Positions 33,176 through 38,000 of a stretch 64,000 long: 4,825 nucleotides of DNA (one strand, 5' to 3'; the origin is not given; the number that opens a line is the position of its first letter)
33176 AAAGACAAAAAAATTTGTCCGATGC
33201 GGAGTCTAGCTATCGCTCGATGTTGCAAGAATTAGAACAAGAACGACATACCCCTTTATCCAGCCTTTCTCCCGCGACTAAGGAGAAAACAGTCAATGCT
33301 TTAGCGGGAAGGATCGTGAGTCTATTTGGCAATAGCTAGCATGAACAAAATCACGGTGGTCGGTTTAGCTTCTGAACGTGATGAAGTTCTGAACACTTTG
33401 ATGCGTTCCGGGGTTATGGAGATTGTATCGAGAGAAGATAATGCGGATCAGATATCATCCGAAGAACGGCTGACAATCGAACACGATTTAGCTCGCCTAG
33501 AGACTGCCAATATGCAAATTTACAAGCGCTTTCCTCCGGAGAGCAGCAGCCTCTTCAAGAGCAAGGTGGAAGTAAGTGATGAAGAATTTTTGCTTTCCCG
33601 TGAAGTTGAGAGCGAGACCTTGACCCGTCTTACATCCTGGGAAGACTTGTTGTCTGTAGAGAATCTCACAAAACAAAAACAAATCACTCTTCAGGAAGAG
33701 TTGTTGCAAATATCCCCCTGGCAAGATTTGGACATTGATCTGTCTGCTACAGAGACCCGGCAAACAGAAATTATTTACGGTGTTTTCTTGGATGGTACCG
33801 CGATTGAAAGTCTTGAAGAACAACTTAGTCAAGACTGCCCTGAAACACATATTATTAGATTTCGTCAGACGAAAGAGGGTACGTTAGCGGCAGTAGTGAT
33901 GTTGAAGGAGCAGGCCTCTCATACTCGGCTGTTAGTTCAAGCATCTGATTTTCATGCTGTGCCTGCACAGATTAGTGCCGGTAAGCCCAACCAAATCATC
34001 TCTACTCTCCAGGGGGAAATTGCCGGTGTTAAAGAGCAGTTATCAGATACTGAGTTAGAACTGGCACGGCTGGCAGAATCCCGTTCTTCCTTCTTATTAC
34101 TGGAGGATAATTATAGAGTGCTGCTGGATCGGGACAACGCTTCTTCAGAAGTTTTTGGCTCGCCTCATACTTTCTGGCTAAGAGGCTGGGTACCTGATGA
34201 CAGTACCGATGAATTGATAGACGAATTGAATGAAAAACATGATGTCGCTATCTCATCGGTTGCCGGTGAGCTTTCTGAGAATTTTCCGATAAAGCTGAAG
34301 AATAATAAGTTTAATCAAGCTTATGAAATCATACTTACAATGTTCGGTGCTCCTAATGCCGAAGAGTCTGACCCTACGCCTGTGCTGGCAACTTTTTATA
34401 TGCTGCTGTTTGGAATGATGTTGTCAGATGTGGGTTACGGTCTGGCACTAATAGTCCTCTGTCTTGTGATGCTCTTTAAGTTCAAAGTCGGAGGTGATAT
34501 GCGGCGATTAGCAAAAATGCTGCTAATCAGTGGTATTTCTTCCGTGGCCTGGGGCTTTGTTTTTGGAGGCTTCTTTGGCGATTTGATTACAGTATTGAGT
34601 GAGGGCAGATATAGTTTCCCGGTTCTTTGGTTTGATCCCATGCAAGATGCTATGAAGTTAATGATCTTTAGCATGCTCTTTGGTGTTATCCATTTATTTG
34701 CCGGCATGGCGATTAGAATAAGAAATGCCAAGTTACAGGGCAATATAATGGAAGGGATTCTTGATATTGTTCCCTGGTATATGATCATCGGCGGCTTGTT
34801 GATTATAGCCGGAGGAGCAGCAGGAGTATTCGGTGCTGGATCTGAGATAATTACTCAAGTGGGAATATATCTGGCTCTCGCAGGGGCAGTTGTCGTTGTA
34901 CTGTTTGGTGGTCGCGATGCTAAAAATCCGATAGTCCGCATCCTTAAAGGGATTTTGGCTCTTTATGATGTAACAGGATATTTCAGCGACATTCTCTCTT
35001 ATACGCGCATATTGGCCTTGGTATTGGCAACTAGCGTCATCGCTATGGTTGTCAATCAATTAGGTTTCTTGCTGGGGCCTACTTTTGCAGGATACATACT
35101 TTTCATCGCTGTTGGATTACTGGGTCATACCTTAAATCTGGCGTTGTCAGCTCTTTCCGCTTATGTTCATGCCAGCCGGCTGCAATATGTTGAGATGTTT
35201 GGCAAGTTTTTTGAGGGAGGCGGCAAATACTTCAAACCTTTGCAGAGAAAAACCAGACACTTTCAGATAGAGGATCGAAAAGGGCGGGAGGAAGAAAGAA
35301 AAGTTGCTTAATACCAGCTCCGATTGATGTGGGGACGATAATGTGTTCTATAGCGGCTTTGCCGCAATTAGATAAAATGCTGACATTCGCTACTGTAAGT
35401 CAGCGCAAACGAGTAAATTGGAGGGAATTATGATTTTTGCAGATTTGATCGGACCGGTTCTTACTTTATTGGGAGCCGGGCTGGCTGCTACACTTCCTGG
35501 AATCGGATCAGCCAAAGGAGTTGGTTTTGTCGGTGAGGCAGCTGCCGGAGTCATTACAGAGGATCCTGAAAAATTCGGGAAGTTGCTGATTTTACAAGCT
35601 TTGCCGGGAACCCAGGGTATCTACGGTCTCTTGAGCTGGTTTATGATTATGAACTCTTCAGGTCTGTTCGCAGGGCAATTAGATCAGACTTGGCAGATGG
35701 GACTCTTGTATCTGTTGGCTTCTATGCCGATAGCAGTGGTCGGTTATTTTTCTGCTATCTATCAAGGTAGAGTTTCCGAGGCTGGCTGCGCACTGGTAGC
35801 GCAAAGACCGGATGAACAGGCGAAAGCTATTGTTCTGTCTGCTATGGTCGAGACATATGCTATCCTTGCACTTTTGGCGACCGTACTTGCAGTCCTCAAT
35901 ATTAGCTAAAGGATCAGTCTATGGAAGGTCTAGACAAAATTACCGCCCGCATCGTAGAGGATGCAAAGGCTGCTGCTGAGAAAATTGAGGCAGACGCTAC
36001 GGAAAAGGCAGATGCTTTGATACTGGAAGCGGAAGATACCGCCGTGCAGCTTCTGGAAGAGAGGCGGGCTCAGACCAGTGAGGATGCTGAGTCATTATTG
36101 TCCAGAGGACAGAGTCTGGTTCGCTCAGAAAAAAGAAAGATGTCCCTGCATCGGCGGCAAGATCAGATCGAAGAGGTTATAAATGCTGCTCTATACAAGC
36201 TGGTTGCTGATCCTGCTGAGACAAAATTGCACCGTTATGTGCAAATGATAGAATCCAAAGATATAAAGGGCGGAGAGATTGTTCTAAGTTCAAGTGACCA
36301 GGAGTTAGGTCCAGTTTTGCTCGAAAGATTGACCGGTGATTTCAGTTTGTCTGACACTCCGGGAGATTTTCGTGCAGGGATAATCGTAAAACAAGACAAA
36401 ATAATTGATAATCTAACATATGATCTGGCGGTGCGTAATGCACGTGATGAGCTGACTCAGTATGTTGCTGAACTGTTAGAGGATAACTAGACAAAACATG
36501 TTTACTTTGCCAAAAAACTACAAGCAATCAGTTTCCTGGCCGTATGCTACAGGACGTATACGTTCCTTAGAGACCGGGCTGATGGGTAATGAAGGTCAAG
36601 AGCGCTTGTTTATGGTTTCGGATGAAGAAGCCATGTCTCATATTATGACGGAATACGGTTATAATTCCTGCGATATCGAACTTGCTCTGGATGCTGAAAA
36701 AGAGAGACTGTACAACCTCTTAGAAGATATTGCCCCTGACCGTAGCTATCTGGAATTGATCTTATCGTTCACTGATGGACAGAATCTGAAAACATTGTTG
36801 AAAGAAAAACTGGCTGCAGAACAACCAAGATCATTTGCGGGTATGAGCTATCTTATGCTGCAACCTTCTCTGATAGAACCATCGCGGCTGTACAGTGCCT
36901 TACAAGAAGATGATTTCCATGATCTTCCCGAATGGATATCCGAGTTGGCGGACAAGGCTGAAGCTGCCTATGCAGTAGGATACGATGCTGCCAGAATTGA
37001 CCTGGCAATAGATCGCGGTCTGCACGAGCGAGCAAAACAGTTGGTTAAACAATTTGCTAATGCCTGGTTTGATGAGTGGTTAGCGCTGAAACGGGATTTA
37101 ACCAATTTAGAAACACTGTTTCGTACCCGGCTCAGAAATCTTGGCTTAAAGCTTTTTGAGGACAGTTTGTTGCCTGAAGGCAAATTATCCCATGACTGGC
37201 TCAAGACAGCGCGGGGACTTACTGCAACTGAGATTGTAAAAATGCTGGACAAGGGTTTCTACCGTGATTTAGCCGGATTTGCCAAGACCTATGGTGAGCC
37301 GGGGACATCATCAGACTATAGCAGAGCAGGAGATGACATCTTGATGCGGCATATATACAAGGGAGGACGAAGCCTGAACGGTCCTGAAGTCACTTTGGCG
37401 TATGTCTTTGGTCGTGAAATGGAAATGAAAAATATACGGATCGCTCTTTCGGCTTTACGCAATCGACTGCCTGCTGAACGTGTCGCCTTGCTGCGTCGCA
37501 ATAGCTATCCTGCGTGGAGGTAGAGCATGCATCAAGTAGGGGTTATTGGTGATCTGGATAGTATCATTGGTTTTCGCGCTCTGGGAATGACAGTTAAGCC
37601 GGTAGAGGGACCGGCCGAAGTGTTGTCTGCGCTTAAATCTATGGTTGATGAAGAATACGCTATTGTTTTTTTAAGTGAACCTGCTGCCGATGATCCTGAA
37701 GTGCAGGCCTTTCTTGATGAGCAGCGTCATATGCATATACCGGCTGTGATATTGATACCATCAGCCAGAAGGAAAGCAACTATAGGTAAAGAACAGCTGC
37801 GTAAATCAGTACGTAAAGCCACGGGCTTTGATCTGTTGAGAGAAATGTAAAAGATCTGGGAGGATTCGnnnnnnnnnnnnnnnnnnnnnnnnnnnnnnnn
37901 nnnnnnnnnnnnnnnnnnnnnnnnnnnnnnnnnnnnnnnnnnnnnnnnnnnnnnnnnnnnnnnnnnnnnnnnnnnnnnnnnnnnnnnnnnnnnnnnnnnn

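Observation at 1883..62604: Many unrelated short tandem duplications fill the intergenic spacers and repeatedly re-copy gene 3' ends with their stop codons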

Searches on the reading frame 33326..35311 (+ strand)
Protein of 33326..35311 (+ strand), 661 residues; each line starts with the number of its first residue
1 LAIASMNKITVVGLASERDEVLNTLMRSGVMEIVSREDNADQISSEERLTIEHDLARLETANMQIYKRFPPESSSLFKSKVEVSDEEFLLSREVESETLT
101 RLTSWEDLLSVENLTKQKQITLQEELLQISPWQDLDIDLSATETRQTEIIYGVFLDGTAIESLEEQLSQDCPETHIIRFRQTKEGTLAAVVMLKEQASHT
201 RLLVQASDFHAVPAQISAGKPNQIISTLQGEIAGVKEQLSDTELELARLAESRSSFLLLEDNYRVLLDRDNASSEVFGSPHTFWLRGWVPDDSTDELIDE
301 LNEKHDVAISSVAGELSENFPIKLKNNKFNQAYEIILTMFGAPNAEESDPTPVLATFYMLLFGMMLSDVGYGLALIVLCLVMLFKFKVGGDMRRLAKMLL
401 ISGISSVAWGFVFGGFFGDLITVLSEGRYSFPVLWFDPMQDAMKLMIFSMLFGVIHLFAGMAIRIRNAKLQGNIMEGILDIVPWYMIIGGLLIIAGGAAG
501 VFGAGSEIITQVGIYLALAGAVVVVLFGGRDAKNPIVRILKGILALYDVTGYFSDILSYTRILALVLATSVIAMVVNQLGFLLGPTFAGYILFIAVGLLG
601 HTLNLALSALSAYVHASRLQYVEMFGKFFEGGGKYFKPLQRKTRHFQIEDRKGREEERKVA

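Call 44: search_protein_families(library=pfam, proteins=[window:33326-35311:+], max_evalue=0.000001)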
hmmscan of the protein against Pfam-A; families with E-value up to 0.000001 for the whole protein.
window:33326-35311:+ (661 aa): 1 family
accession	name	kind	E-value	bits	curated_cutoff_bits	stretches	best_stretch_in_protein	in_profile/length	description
PF01496.24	V_ATPase_I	-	7.4e-21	74.2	30.7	2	281-417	307-457/815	V-type ATPase 116kDa subunit family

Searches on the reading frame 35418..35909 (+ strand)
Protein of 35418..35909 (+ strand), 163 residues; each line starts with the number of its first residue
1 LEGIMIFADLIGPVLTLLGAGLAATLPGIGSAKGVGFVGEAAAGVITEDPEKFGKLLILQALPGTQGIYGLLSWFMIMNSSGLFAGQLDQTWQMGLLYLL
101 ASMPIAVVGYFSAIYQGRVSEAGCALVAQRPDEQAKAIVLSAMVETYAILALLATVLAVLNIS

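Call 45: search_protein_families(library=pfam, proteins=[window:35418-35909:+], max_evalue=0.000001)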
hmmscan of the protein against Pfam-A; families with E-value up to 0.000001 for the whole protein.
window:35418-35909:+ (163 aa): 1 family
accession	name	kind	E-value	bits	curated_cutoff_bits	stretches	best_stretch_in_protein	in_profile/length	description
PF00137.26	ATP-synt_C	-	9.4e-32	109.5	24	2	18-77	1-60/60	ATP synthase subunit C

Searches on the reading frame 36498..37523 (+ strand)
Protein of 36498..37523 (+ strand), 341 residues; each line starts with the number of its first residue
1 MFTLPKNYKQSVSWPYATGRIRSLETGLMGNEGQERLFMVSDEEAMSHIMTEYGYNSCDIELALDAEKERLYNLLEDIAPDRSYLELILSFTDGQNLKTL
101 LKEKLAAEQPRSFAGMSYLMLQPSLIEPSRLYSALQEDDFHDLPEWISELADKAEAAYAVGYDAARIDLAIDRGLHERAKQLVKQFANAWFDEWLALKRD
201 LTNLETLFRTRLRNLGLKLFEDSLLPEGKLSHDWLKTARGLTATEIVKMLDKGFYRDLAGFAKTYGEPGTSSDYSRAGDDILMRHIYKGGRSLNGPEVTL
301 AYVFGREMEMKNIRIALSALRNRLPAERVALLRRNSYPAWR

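Call 45: search_protein_families(library=pfam, proteins=[window:36498-37523:+], max_evalue=0.000001)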
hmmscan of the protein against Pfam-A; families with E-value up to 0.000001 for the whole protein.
window:36498-37523:+ (341 aa): 1 family
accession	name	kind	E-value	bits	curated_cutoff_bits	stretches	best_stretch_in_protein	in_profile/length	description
PF01992.21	vATP-synt_AC39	-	5e-36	125.2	29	1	18-329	2-336/339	ATP synthase (C/AC39) subunit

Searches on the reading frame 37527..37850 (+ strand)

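Call 45: search_protein_families(library=pfam, proteins=[window:37527-37850:+], max_evalue=0.000001)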
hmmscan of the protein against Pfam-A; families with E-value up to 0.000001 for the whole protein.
window:37527-37850:+ (107 aa): 1 family
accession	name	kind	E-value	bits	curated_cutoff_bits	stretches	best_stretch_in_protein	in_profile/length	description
PF01990.22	ATP-synt_F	-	1.3e-18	67.5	23.5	1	4-95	1-91/91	ATP synthase (F/14-kDa) subunit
